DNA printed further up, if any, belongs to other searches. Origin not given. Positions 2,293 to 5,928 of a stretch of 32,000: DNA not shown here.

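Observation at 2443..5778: Oversized two-module multihaem lipoprotein with an extra N-terminal haem and a CX3CH site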

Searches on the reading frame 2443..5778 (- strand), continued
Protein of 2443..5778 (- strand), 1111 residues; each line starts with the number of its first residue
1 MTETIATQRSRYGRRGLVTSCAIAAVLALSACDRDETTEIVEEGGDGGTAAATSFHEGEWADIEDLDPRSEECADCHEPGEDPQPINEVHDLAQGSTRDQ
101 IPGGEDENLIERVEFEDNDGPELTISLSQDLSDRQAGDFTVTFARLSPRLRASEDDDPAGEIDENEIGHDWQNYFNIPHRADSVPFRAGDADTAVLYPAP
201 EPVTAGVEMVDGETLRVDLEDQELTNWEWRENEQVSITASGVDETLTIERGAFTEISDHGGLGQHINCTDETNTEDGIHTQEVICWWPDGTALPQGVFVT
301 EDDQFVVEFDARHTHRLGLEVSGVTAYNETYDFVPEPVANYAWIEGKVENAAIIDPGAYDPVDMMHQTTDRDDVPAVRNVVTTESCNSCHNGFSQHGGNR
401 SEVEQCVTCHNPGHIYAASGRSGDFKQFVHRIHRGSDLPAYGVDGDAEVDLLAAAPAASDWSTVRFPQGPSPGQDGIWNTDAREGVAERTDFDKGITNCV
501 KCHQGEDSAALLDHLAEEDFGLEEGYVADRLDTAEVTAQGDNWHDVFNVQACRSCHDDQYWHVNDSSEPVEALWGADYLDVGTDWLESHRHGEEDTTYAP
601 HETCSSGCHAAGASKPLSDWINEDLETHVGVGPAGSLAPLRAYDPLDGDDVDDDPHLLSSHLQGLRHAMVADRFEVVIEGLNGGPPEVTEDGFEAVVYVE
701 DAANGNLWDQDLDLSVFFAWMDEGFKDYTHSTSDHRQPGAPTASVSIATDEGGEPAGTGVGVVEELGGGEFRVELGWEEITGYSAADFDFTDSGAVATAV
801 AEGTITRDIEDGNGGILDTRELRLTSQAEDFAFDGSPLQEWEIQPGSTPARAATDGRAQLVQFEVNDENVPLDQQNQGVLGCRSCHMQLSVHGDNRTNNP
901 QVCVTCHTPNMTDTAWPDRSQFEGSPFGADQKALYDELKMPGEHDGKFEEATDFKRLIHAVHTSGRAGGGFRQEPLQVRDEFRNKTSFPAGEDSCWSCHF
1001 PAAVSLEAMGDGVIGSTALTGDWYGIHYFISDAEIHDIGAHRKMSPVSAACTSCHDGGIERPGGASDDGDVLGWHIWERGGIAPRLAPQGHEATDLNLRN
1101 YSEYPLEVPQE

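Call 57: search_protein_families(library=pfam, proteins=[L002:188-1417:-, L002:1434-3128:-, L002:3267-4565:-, L002:11469-11930:+, L002:11944-12423:+, L002:12951-14021:+, L002:14025-15611:+, L002:15608-16771:+, L002:16930-18576:+], max_evalue=0.0001)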
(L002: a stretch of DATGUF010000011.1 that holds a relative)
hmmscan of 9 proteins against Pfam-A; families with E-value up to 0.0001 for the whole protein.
L002:188-1417:- (409 aa): 1 family
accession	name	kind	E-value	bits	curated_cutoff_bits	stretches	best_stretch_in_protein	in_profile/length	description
PF00482.28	T2SSF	-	3.7e-67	224.5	25.2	2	74-197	1-125/125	Type II secretion system (T2SS), protein F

L002:1434-3128:- (564 aa): 2 families
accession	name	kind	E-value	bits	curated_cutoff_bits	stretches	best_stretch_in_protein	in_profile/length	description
PF00437.27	T2SSE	-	6.8e-153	509.1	24.9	1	176-560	3-370/370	Type II/IV secretion system protein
PF05157.20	MshEN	-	1.5e-16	60.6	23.1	1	63-146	4-88/90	MshEN domain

L002:3267-4565:- (432 aa): 2 families
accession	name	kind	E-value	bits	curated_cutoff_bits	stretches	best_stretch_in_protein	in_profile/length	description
PF07690.21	MFS_1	-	2.3e-25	89.7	33.4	1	57-384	32-346/347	Major Facilitator Superfamily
PF00083.30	Sugar_tr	-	3.3e-17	62.9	22.3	1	20-223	6-203/452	Sugar (and other) transporter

L002:11469-11930:+ (153 aa): 1 family
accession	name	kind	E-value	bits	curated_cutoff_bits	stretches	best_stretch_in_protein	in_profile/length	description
PF04247.17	SirB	-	4e-26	91.9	30.9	1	25-146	1-119/120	Invasion gene expression up-regulator, SirB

L002:11944-12423:+ (159 aa): 2 families
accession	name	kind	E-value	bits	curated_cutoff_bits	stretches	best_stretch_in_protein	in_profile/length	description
PF00383.29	dCMP_cyt_deam_1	-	8.7e-10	38.9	25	1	7-103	5-101/102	Cytidine and deoxycytidylate deaminase zinc-binding region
PF14437.12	MafB19-deam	-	1.7e-09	38.1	27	1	8-105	5-102/142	MafB19-like deaminase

L002:12951-14021:+ (356 aa): 4 families
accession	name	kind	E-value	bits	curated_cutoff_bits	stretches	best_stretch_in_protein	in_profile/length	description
PF13343.11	SBP_bac_6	-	2.7e-22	79.9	24.6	1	99-318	4-225/245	Bacterial extracellular solute-binding protein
PF13416.11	SBP_bac_8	-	3.9e-21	76.5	27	1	63-319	1-267/279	Bacterial extracellular solute-binding protein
PF01547.30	SBP_bac_1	-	1.6e-19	71.5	26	1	56-302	3-307/307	Bacterial extracellular solute-binding protein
PF13531.11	SBP_bac_11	-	4.8e-19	69.5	25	1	51-305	3-222/227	Bacterial extracellular solute-binding protein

L002:14025-15611:+ (528 aa): 1 family
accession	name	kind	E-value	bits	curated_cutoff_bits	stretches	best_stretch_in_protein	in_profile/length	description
PF00528.27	BPD_transp_1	-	1.3e-20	74.4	26.4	2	79-246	2-174/184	Binding-protein-dependent transport system inner membrane component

L002:15608-16771:+ (387 aa): 4 families
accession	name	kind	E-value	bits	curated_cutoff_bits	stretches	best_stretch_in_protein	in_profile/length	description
PF00005.33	ABC_tran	-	1.1e-38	133.4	25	1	19-165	1-136/137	ABC transporter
PF13304.12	AAA_21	-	1.7e-09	38.7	27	1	132-199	232-301/304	AAA domain, putative AbiEii toxin, Type IV TA system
PF08402.16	TOBE_2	-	1.4e-06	28.8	21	1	310-379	1-71/76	TOBE domain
PF02463.25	SMC_N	-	3.4e-06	27.1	40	0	114-212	116-213/220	RecF/RecN/SMC N terminal domain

L002:16930-18576:+ (548 aa): 2 families
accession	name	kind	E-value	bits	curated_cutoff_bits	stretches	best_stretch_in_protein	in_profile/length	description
PF00501.34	AMP-binding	-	8.1e-67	226.1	29.9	1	44-394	9-374/384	AMP-binding enzyme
PF13193.12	AMP-binding_C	-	1.1e-23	84.3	24.5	1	455-533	1-76/76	AMP-binding enzyme C-terminal domain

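Call 68: list_cluster_members(proteins=[P0131, P0137, P0151, P0171, P0186, P0193, P0206, P0213, P0224, P0150])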
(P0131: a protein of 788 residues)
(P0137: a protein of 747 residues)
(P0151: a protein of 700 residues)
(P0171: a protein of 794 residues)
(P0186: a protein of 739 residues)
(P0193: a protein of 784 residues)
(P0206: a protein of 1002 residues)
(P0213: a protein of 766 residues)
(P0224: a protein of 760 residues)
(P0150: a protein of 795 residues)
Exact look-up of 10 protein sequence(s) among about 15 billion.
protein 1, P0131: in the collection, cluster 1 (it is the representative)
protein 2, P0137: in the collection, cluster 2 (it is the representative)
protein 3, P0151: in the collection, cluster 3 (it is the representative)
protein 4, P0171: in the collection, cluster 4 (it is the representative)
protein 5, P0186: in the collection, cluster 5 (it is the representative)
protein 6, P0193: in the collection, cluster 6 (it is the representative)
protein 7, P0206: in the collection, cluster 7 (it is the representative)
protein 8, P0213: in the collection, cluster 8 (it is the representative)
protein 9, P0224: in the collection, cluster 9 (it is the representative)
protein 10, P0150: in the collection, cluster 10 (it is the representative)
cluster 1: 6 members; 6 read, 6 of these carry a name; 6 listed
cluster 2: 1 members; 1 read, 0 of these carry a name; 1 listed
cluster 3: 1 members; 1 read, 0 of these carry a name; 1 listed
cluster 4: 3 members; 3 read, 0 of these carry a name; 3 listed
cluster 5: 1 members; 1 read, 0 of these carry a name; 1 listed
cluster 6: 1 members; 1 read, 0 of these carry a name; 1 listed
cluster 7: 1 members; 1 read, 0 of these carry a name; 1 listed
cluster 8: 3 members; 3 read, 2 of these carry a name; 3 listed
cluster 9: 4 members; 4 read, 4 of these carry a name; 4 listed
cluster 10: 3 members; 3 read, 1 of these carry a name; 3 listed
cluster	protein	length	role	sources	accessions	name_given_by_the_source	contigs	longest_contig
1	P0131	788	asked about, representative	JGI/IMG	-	OmcA/MtrC family decaheme c-type cytochrome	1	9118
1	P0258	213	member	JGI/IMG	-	OmcA/MtrC family decaheme c-type cytochrome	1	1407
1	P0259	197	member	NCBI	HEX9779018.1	MAG TPA: hypothetical protein VGA63_12800, partial [Geopsychrobacteraceae bacterium]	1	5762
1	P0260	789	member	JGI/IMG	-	OmcA/MtrC family decaheme c-type cytochrome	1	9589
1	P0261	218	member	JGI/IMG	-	OmcA/MtrC family decaheme c-type cytochrome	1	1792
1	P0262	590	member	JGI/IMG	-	OmcA/MtrC family decaheme c-type cytochrome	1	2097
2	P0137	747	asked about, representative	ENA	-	-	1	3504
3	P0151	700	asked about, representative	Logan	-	-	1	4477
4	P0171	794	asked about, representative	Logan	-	-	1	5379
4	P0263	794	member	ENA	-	-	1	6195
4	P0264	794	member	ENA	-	-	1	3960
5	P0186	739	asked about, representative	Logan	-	-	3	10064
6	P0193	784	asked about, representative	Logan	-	-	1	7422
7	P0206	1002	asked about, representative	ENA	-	-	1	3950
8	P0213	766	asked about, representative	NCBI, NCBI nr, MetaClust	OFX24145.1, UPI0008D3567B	MAG: hypothetical protein A2V77_12230 [Anaeromyxobacter sp. RBG_16_69_14] | status=active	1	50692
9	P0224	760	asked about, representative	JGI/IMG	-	OmcA/MtrC family decaheme c-type cytochrome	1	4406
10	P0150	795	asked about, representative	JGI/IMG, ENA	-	OmcA/MtrC family decaheme c-type cytochrome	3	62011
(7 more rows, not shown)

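Call 87: predict_structure(alignment_id=A5)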
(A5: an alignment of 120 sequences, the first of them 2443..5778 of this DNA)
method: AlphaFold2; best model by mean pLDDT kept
length: 1111 residues; sequences in the alignment: 120
mean_pLDDT: 68.2   pTM: 0.78
mean pLDDT of the five models: 68.2, 67.9, 66.4, 65.9, 64.4
residues with pLDDT >= 90: 188; 70-90: 387; 50-70: 259; < 50: 277
segments of 3 or more residues with pLDDT < 50: 1-22, 24-104, 152-160, 272-274, 276-280, 340-369, 472-484, 486-492, 595-606, 642-646, 867-877, 921-930, 937-942, 1060-1062, 1064-1075, 1078-1111
pLDDT, mean of each block of 10 residues (from residue 1): 30 38 45 32 35 36 46 39 34 38 61 86 92 76 89 49 65 92 55 74 93 92 89 80 79 84 79 46 75 90 93 92 76 74 34 42 47 69 84 66 90 85 90 81 59 56 71 41 44 68 92 91 89 89 81 81 53 57 62 43 51 67 76 58 49 68 87 93 91 94 90 90 76 71 85 70 88 89 75 85 82 67 88 81 52 64 62 49 82 76 89 70 42 48 60 88 67 69 66 73 66 79 61 78 80 69 46 45 35 31 32 28
secondary structure, 60 per line:
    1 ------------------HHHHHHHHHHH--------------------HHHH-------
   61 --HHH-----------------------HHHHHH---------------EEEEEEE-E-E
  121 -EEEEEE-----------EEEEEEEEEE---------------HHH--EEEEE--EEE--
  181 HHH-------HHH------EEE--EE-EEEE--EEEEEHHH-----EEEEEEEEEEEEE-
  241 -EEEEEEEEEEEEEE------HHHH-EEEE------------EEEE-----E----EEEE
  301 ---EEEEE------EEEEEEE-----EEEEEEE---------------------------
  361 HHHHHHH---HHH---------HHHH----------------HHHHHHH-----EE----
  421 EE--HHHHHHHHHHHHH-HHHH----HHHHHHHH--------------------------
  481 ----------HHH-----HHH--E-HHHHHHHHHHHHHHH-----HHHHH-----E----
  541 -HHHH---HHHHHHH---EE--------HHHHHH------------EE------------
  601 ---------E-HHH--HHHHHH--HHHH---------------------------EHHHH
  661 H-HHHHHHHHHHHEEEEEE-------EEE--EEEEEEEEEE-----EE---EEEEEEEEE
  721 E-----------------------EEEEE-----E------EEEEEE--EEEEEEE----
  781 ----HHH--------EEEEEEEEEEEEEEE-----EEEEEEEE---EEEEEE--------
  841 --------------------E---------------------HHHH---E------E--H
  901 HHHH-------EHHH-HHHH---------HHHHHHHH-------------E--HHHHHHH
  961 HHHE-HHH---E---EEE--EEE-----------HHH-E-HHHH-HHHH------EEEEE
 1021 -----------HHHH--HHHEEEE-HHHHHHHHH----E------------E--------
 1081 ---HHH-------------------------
elements in order (helices of 4 or more, strands of 3 or more residues): H19-29 H50-53 H89-94 E110-116 E122-127 E139-148 E169-173 E176-178 E200-202 E208-211 E214-218 E227-239 E242-255 H262-265 E267-270 E283-286 E297-300 E304-308 E315-321 E327-333 H361-367 H383-386 H403-409 H425-437 H439-442 H447-454 H506-520 H526-530 H542-545 H549-555 H569-574 H617-622 H625-628 H657-661 H663-673 E674-679 E687-689 E692-701 E712-721 E745-749 E762-767 E770-776 E796-810 E816-823 E827-832 H883-886 H900-904 H917-920 H930-937 H954-963 E976-978 E981-983 H1001-1004 H1006-1009 E1016-1020 H1032-1035 E1041-1044 H1046-1054

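Call 89: fold_search(model_id=the predicted structure, library=pdb)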
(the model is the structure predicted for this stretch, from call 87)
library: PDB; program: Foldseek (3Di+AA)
matches with E <= 10: 825; with E <= 0.001: 13
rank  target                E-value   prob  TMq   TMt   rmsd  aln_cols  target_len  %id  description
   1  3ucp                  1.0e-14  1.00  0.37  0.48  15.0      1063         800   14  Outer membrane Endecaheme cytochrome UndA from Shewanella sp. HRCR-6 (released 2012-08-08)
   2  4lmh_B                1.5e-14  1.00  0.37  0.56   8.7      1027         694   14  Crystal structure of the outer membrane decaheme cytochrome OmcA (released 2014-04-16)
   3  4lmh_C                3.5e-14  1.00  0.37  0.56   9.0      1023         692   13  Crystal structure of the outer membrane decaheme cytochrome OmcA (released 2014-04-16)
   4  4lmh_D                3.9e-14  1.00  0.37  0.56   8.8      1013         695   14  Crystal structure of the outer membrane decaheme cytochrome OmcA (released 2014-04-16)
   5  4lmh_A                4.8e-14  1.00  0.38  0.57   9.0      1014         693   14  Crystal structure of the outer membrane decaheme cytochrome OmcA (released 2014-04-16)
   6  8qc9                  1.0e-11  1.00  0.29  0.48  12.8       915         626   12  Crystal structure of the outer membrane decaheme cytochrome MtrC (A293Boc-Lys) (released 2024-09-04)
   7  6qyc_B                1.3e-11  1.00  0.32  0.54  11.6      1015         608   12  Crystal structure of MtrC from Shewanella baltica OS185 (released 2020-04-22)
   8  4lm8                  1.5e-11  1.00  0.29  0.48  12.4       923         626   13  Crystal structure of the outer membrane decaheme cytochrome MtrC (released 2015-02-11)
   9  8qbq                  1.9e-11  1.00  0.29  0.48  12.7       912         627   13  Crystal structure of the outer membrane decaheme cytochrome MtrC (A430Boc-Lys) (released 2024-09-04)
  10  6qyc_A                2.1e-11  1.00  0.33  0.57   9.6      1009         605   12  Crystal structure of MtrC from Shewanella baltica OS185 (released 2020-04-22)
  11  7o7g                  2.7e-11  1.00  0.29  0.48  12.8       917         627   12  Crystal structure of the Shewanella oneidensis MR1 MtrC mutant H561M (released 2021-10-06)
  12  6qyc_C                3.5e-11  1.00  0.34  0.58   9.3      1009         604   11  Crystal structure of MtrC from Shewanella baltica OS185 (released 2020-04-22)
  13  8qbz                  7.9e-11  1.00  0.29  0.48  13.0       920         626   12  Crystal structure of the outer membrane decaheme cytochrome MtrC (E344Boc-Lys) (released 2024-09-04)
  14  9eov                  1.1e-03  1.00  0.14  0.47  11.7       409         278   12  Crystal structure of domains I and II from the outer membrane cytochrome MtrC (released 2025-08-13)
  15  7tpr_D                5.2e-02  0.92  0.08  0.47   7.7       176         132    8  Camel nanobodies 7A3 and 8A2 broadly neutralize SARS-CoV-2 variants (released 2022-04-20)
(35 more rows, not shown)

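Call 92: search_protein_families(library=ncbifam, proteins=[window:2521-5493:-], max_evalue=1e-10)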
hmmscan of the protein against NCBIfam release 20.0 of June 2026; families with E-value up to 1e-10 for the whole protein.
seq(991 aa): 1 family
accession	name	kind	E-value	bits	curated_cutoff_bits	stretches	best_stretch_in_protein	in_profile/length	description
TIGR03507.1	decahem_SO1788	subfamily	3e-57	194.5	209.3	1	210-962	108-626/672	OmcA/MtrC family decaheme c-type cytochrome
